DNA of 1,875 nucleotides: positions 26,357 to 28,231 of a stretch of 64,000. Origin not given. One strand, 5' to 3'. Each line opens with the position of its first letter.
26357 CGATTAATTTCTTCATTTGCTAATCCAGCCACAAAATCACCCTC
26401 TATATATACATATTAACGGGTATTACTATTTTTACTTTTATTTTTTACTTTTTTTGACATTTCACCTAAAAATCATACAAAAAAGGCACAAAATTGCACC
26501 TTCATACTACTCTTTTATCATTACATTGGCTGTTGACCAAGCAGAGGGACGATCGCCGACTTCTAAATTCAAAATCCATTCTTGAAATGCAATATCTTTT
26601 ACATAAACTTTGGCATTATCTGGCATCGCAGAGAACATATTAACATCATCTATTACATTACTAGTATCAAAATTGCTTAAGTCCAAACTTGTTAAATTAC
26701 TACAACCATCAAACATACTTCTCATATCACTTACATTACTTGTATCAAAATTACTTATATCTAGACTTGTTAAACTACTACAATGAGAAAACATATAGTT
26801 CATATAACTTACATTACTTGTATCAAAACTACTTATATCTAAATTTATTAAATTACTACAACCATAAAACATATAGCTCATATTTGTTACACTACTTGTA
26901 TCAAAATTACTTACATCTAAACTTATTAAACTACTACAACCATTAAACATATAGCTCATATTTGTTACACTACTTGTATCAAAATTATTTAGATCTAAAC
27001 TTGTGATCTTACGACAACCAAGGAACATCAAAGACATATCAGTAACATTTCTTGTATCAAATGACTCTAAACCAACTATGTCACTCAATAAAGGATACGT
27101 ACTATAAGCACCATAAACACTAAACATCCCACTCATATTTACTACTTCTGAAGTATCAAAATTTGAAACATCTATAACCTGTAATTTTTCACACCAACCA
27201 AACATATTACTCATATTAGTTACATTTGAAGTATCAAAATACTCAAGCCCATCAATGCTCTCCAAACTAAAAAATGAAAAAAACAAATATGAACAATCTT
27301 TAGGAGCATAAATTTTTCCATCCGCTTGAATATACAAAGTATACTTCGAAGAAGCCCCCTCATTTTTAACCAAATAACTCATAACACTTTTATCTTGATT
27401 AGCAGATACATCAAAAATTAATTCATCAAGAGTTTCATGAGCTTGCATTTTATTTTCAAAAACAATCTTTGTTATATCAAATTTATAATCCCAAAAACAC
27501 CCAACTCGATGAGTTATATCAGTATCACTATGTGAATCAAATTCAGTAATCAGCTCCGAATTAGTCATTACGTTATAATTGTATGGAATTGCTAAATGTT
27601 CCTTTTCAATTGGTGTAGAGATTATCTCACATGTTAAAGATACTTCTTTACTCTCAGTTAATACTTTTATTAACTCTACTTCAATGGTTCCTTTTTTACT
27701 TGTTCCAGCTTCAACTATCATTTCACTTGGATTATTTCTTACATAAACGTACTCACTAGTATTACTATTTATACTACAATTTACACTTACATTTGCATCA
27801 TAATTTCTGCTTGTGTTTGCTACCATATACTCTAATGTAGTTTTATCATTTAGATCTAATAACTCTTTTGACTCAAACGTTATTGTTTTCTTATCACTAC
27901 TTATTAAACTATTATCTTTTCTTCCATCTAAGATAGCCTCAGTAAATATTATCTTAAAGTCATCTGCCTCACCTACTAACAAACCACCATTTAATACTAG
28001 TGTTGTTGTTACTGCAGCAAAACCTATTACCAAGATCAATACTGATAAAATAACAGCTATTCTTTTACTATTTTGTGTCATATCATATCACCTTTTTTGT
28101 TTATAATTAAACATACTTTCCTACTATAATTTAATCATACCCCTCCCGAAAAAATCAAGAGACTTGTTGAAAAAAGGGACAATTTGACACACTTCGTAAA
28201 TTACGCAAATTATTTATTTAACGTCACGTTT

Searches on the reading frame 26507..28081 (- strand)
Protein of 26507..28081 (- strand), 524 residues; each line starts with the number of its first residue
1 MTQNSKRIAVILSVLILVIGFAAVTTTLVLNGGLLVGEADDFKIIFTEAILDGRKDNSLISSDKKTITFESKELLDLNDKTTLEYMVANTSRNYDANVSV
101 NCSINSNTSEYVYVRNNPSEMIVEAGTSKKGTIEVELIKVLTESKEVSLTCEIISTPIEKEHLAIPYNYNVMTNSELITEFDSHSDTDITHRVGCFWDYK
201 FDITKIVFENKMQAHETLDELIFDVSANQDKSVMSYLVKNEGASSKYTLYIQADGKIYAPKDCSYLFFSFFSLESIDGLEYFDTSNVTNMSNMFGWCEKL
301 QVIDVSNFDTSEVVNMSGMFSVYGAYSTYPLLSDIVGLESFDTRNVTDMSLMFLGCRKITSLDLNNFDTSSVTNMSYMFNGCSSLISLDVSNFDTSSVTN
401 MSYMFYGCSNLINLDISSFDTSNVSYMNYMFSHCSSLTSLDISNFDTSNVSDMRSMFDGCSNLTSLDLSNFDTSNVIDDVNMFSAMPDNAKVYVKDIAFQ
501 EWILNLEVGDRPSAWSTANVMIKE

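Call 13: search_protein_families(library=pfam, max_evalue=0.00001, proteins=[window:26510-28081:-])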
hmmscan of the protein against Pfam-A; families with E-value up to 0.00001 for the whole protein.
seq(524 aa): 3 families
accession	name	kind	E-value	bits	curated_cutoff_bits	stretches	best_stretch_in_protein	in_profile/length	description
PF03382.20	DUF285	-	3e-57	192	25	3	388-487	15-111/120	Mycoplasma protein of unknown function, DUF285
PF13306.12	LRR_5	-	2.3e-06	28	27.7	1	352-470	7-110/127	BspA type Leucine rich repeat region (6 copies)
PF23952.1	LRR_EndoS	-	6.6e-06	26.8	27.9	0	333-417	36-114/116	Endo-beta-N-acetylglucosaminidase EndoS LRR domain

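Call 15: search_protein_families(library=ncbifam, max_evalue=0.1, proteins=[window:26507-28081:-])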
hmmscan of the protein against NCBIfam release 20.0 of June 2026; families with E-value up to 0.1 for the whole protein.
window:26507-28081:- (524 aa): 4 families
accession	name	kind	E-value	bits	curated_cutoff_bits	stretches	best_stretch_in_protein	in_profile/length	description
TIGR02167.2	Liste_lipo_26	repeat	4.1e-78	256.3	30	8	378-403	1-26/26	PARCEL repeat-containing surface protein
NF045896.1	Mbov_0838_LP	exception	6.2e-25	88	500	3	335-437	261-360/433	Mbov_0838 family PARCEL repeat surface lipoprotein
NF040833.1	sulfhyd_HydB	equivalog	0.0019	17.1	750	1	250-349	17-112/367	NADPH-dependent hydrogenase/sulfhydrogenase 1 subunit beta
NF000814.0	PRK00061.2-2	equivalog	0.039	13.7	174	1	81-133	64-116/160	6,7-dimethyl-8-ribityllumazine synthase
